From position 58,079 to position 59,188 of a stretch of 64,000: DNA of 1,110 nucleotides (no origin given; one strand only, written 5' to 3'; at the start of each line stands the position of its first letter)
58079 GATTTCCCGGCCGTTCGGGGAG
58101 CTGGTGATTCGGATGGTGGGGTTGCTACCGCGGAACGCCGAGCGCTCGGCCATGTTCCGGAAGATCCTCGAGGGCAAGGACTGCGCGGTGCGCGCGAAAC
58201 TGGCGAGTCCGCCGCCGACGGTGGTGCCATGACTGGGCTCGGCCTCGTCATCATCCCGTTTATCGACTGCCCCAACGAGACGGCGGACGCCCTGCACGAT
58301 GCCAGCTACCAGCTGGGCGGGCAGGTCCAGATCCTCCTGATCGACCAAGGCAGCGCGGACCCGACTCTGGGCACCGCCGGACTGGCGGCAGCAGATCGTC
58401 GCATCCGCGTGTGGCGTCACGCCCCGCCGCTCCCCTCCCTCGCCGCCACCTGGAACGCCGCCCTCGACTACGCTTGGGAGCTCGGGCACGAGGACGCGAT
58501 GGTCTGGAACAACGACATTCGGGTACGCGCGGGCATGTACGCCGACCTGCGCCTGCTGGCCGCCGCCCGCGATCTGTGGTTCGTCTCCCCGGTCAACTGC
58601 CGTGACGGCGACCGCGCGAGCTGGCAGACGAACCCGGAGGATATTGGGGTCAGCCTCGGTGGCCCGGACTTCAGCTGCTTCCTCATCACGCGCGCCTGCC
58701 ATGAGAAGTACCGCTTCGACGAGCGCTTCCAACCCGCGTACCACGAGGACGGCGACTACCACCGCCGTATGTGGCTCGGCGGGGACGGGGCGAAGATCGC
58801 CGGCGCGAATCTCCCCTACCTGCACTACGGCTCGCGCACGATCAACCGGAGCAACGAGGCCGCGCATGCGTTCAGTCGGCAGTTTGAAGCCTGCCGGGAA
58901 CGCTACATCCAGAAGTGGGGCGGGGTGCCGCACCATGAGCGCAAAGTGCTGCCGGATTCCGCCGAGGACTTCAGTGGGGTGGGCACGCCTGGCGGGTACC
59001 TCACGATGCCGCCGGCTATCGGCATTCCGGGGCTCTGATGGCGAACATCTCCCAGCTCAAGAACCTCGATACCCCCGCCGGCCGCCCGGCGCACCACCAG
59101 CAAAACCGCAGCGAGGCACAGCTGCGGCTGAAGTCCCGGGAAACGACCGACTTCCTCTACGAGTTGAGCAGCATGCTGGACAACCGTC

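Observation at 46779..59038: Phage-encoded glycan assembly line embedded in the replication module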

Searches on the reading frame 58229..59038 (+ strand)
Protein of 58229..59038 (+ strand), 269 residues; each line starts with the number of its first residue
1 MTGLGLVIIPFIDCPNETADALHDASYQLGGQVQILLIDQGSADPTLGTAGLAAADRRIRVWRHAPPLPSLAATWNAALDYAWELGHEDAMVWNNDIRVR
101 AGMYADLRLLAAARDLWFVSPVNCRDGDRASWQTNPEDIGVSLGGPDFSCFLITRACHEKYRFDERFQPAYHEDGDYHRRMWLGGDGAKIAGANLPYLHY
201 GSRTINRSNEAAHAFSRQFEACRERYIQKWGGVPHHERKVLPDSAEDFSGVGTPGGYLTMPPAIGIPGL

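Call 5: search_protein_families(library=pfam, proteins=[window:58229-59038:+], max_evalue=0.01)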
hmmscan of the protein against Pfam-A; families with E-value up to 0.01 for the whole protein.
window:58229-59038:+ (269 aa): 1 family
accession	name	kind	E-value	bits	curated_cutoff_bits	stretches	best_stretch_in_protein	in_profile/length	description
PF00535.33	Glycos_transf_2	-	0.004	17.6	23.3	1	7-82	2-77/168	Glycosyl transferase family 2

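Call 9: search_protein_families(library=ncbifam, proteins=[window:58229-59038:+], max_evalue=0.01)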
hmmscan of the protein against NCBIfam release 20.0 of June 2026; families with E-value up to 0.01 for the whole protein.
window:58229-59038:+ (269 aa): 0 families

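Call 99: search_protein_families(library=phrogs, proteins=[window:58229-59038:+], max_evalue=0.01)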
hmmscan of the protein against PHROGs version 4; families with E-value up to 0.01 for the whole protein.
window:58229-59038:+ (269 aa): 1 family
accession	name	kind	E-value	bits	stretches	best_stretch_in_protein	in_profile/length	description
phrog_29879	-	moron, auxiliary metabolic gene and host takeover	8.3e-10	39.5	1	145-239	131-227/239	galactosyl transferase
